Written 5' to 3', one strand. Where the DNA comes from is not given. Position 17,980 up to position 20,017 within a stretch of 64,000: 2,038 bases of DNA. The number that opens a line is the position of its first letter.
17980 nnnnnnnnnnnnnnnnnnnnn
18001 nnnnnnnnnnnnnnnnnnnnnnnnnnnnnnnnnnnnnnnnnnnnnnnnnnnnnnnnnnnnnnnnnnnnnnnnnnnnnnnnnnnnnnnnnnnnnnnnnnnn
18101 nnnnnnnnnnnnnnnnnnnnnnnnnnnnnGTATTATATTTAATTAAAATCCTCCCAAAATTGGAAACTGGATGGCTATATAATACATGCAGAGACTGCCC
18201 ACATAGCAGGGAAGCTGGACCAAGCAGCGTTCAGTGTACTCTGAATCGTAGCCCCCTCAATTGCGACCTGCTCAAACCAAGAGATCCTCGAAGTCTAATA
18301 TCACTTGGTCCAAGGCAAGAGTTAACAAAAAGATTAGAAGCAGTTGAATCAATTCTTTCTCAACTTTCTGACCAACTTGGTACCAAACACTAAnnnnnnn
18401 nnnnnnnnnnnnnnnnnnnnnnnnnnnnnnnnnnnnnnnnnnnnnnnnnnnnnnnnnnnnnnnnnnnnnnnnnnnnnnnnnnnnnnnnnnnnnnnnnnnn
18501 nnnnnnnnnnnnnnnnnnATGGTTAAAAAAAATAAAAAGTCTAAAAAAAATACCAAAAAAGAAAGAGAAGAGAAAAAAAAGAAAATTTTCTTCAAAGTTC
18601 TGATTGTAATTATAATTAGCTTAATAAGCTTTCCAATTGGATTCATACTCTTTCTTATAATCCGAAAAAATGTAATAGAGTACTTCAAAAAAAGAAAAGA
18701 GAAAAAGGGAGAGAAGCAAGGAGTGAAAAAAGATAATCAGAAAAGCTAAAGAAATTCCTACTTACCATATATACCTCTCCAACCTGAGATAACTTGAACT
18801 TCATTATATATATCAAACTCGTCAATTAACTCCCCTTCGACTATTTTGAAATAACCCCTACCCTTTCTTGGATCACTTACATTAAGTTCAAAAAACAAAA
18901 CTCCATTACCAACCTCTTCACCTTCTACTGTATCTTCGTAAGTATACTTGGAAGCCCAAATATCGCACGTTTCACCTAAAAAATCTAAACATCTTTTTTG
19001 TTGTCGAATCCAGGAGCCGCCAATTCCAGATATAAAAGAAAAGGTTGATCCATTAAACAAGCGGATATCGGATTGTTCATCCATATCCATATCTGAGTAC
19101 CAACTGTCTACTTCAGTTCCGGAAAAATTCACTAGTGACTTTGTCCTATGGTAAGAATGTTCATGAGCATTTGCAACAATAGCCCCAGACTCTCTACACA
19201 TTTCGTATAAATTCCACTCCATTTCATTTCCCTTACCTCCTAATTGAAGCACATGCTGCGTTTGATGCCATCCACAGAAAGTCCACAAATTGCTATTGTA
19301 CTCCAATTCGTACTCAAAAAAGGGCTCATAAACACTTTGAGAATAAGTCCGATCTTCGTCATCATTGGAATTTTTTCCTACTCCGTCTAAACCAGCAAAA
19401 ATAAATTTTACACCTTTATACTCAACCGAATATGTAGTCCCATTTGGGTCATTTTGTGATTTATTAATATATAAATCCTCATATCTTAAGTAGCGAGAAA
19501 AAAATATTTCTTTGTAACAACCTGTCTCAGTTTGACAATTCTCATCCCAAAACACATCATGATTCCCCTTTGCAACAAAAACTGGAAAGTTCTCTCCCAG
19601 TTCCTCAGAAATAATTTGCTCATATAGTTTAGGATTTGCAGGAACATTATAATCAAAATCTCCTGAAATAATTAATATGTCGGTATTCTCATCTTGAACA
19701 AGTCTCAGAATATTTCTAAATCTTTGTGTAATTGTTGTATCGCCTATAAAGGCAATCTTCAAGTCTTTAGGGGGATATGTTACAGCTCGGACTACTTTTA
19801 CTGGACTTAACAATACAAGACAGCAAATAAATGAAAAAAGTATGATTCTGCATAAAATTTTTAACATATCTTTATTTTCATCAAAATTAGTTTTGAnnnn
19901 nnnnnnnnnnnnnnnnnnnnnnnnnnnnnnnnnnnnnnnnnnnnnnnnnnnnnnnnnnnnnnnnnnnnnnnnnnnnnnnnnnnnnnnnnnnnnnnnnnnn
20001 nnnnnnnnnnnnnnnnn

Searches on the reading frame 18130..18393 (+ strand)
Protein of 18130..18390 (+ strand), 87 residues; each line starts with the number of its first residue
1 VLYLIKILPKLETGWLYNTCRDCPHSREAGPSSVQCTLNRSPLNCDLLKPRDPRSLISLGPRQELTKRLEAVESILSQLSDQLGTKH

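Call 11: find_encoding_contigs(protein=window:18160-18393:+, flank=3000, max_places=10)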
Protein window:18160-18393:+ (77 aa): no gene with exactly this product is on record in the collection.

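Call 15: search_protein_families(library=pfam, proteins=[window:18160-18393:+], max_evalue=0.01)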
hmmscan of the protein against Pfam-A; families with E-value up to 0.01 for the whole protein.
window:18160-18393:+ (77 aa): 0 families

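Call 20: find_homologous_proteins(query=window:18160-18393:+, max_evalue=10)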
Query window:18160-18393:+ (77 aa): 1 proteins with E <= 10 among 1 candidates.
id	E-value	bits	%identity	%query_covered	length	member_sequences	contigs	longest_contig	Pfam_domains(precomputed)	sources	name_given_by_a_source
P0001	2.0e-45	170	100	100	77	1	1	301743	-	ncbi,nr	ncbi:hypothetical protein GF362_03670 [Candidatus Dojkabacteria bacterium]|nr:hypothetical protein [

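Call 30: find_encoding_contigs(protein=P0001, flank=6000, max_places=3)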
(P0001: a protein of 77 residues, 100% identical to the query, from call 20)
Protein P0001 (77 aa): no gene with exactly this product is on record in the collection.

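Call 33: find_related_loci(query=window:18160-18393:+, collection=metagenome_contigs, flank=5000)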
Query window:18160-18393:+ (77 aa) in metagenome_contigs; peptide patterns used: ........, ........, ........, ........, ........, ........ (x = any residue, [..] = any of these).
600 stretches matched a pattern, but none encodes a relative of the query by tblastn (E <= 1e-3).

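Call 34: find_related_loci(query=window:18160-18393:+, collection=genome_contigs, flank=5000)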
Query window:18160-18393:+ (77 aa) in genome_contigs; peptide patterns used: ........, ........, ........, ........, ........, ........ (x = any residue, [..] = any of these).
472 stretches matched a pattern, but none encodes a relative of the query by tblastn (E <= 1e-3).

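Call 41: predict_structure(protein=window:18160-18393:+)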
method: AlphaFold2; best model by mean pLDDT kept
length: 77 residues; sequences in the alignment: 1
mean_pLDDT: 58.3   pTM: 0.30
mean pLDDT of the five models: 58.3, 57.7, 56.8, 56.6, 56.5
residues with pLDDT >= 90: 7; 70-90: 12; 50-70: 24; < 50: 34
segments of 3 or more residues with pLDDT < 50: 1-8, 16-23, 27-31, 38-49
pLDDT, mean of each block of 10 residues (from residue 1): 46 46 48 50 46 72 91 71
secondary structure, 60 per line:
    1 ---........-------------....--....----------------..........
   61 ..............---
elements in order: H4-11 E25-28 E31-34 H51-74

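Call 51: search_protein_families(library=pfam, proteins=[window:18130-18390:+], max_evalue=1)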
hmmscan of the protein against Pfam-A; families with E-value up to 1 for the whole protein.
seq(87 aa): 1 family
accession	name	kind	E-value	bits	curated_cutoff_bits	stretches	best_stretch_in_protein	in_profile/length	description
PF20564.3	DUF6774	-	0.21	11.4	25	1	74-85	9-20/28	Family of unknown function (DUF6774)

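Call 58: search_protein_families(library=ncbifam, proteins=[window:18160-18393:+], max_evalue=1)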
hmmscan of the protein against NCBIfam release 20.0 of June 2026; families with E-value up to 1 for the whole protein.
window:18160-18393:+ (77 aa): 0 families

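Call 59: search_solved_structures(query=window:18160-18393:+, max_evalue=10)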
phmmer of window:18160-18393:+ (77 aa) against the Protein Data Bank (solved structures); distinct sequences matched with E-value up to 10: 1.
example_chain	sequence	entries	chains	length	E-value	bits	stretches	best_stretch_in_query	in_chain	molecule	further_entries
5w5l_A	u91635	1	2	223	1.6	12.5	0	4-60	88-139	Immunoglobulin gamma-1 heavy chain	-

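Call 69: search_protein_families(library=padloc, proteins=[window:18160-18393:+], max_evalue=0.01)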
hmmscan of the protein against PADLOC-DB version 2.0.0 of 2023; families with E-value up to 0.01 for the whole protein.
window:18160-18393:+ (77 aa): 0 families

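Call 79: search_protein_representatives(protein=window:18160-18393:+)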
Query: 77 residues. Proteins with E-value up to 0.001 (for the whole library): 3; up to 1e-10: 1; up to 1e-30: 1. The best 3 are listed.
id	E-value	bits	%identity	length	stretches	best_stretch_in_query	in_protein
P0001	6.3e-46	169.5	100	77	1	1-77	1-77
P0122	2.8e-07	46.7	36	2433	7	2-45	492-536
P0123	1.4e-04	38.1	33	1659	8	4-43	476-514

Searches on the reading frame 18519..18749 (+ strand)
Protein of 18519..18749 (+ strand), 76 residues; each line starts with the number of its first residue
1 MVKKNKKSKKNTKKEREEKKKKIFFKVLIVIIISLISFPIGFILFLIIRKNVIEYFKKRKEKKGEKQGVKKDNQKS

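Call 15: search_protein_families(library=pfam, proteins=[window:18519-18749:+], max_evalue=0.01)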
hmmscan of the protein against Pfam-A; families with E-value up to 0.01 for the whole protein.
window:18519-18749:+ (76 aa): 3 families
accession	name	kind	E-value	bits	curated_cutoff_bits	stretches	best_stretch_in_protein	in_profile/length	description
PF05434.16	Tmemb_9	-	0.0017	18.7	28.6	1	17-72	42-94/145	TMEM9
PF15102.11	TMEM154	-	0.0035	17.6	30.3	1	15-75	51-107/153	TMEM154 protein family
PF01708.21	Gemini_mov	-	0.0083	16.3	25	1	14-65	24-75/92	Geminivirus putative movement protein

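Call 58: search_protein_families(library=ncbifam, proteins=[window:18519-18749:+], max_evalue=1)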
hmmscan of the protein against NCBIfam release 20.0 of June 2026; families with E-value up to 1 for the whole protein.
window:18519-18749:+ (76 aa): 16 families
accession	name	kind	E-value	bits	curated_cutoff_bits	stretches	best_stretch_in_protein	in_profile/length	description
NF045889.1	ICE_Mbov_0396_TM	equivalog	0.00012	21.7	70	1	12-64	81-131/306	Mbov_0396 family ICE element transmembrane protein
NF010008.0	PRK13481.1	equivalog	0.00042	19.7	270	1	11-62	30-79/269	glycosyltransferase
TIGR03927.1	T7SS_EssA_Firm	equivalog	0.00049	20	32.45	1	4-50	103-149/151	type VII secretion protein EssA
NF006283.1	PRK08455.1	equivalog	0.0019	17.9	187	1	9-73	5-67/182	flagellar basal body-associated protein FliL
NF042931.1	SAG1386_EF1546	equivalog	0.0028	17.7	80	1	5-67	11-71/158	SAG1386/EF1546 family surface-associated protein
NF045848.1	MMCAP2_0566_fam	domain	0.0028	17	90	1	13-60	84-131/322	MMCAP2_0566 family conjugal transfer protein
NF006017.0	PRK08156.1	equivalog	0.0041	16.4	394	1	24-74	170-220/367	EscU/YscU/HrcU family type III secretion system export apparatus switch protein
NF052548.1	FAdesatDesABac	equivalog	0.0047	16.1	500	1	6-53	169-214/328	Delta(5) desaturase DesA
TIGR04370.1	glyco_rpt_poly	subfamily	0.013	14.5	40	1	4-46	66-112/396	oligosaccharide repeat unit polymerase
NF045987.1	SPE_1075_fam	subfamily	0.014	14.5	125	1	8-62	98-148/268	SPE_1075/MLC_0560 family membrane protein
NF039170.1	SdrH_fam_CTERM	subfamily_domain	0.027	14.5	50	1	4-50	116-162/163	SdrH family protein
NF053699.1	bfi_fam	equivalog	0.031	14.2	100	1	13-53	91-131/131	Bfi1 family immunity protein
NF004285.1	PRK05696.1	equivalog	0.035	13.9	179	1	6-63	6-57/171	flagellar basal body-associated protein FliL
NF052597.1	FILTED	domain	0.081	13.3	40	1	3-44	26-66/110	FILTED domain-containing surface protein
NF000471.1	vanY_of_D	exception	0.11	11.7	625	1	4-70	3-70/354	transpeptidase-like D-Ala-D-Ala carboxypeptidase VanY-D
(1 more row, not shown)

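Call 69: search_protein_families(library=padloc, proteins=[window:18519-18749:+], max_evalue=0.01)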
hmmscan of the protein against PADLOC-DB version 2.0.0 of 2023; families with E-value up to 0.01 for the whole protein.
window:18519-18749:+ (76 aa): 0 families

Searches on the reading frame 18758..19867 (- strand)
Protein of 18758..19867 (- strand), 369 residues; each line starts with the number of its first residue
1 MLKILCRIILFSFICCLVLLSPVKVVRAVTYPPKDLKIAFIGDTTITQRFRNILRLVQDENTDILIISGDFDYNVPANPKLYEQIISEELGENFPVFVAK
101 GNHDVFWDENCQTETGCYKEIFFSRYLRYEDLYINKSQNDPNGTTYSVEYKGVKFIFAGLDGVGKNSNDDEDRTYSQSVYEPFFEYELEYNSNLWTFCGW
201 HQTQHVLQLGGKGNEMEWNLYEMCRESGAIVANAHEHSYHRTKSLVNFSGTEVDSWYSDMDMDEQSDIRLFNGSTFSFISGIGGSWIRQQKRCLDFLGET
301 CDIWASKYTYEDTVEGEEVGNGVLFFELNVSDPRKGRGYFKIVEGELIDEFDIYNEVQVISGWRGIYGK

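Call 15: search_protein_families(library=pfam, proteins=[window:18758-19867:-], max_evalue=0.01)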
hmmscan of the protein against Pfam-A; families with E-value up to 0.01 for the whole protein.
window:18758-19867:- (369 aa): 1 family
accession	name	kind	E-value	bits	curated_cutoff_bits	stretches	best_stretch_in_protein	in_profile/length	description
PF00149.33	Metallophos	-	5.6e-12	46.9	21.5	1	36-239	1-191/191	Calcineurin-like phosphoesterase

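Call 69: search_protein_families(library=padloc, proteins=[window:18758-19867:-], max_evalue=0.01)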
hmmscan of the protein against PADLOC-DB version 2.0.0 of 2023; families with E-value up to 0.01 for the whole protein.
window:18758-19867:- (369 aa): 1 family
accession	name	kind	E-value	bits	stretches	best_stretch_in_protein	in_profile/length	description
PDLC04908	PDC-S10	-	0.0035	14.6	1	34-121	8-89/223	-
